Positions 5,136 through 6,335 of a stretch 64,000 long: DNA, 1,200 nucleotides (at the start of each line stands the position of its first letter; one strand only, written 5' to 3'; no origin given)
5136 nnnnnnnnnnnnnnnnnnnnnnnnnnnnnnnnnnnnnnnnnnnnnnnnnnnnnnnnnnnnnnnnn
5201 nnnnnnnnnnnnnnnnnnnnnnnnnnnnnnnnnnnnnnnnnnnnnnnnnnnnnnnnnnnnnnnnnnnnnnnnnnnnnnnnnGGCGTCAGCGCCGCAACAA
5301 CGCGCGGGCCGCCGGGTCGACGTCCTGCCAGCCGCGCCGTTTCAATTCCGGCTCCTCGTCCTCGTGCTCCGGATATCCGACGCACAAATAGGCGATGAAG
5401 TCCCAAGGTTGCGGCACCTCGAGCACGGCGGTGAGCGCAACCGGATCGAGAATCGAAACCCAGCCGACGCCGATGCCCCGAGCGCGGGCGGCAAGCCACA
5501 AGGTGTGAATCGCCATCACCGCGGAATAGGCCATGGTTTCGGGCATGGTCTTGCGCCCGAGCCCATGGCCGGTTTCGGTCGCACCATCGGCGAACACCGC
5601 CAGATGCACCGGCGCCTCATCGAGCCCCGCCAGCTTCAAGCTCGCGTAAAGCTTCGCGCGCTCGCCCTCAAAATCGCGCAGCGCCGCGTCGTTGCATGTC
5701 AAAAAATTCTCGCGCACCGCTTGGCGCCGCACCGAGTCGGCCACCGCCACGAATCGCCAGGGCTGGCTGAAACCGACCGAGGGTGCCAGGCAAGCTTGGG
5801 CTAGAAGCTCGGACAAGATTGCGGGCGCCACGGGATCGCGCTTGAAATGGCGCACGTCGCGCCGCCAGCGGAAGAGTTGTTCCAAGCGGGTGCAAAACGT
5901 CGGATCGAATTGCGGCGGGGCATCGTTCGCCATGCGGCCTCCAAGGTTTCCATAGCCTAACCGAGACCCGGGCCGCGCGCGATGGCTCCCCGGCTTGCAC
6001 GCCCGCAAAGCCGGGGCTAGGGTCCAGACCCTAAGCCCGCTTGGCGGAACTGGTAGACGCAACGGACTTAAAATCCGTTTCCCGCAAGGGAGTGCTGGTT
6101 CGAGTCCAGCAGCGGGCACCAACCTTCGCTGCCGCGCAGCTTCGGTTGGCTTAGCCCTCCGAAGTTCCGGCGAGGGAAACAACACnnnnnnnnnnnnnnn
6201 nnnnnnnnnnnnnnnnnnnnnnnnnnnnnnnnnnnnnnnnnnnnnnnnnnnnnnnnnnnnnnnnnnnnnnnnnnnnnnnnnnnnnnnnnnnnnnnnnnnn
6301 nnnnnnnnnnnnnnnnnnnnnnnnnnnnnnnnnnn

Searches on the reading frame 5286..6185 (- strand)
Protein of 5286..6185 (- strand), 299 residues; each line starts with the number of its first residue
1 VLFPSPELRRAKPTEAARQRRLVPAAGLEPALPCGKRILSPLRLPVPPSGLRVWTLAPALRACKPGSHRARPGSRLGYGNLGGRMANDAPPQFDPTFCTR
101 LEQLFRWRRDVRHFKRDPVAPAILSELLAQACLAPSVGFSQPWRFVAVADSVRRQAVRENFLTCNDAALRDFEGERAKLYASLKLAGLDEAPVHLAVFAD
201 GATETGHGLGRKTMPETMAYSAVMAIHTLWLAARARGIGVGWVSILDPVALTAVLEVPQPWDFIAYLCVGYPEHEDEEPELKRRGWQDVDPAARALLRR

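Call 8: search_protein_families(library=pfam, proteins=[window:5286-6185:-], max_evalue=1)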
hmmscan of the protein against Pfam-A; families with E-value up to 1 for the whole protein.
window:5286-6185:- (299 aa): 3 families
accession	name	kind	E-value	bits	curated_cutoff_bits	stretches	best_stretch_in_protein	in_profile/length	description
PF00881.29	Nitroreductase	-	8.2e-30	104.6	23.5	1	106-271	2-167/167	Nitroreductase family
PF11796.13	DUF3323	-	0.01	16.1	26.6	1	177-236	128-182/209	Protein of unknown function N-terminus (DUF3323)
PF14512.11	TM1586_NiRdase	-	0.016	15.3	27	1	120-153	156-190/215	Putative TM nitroreductase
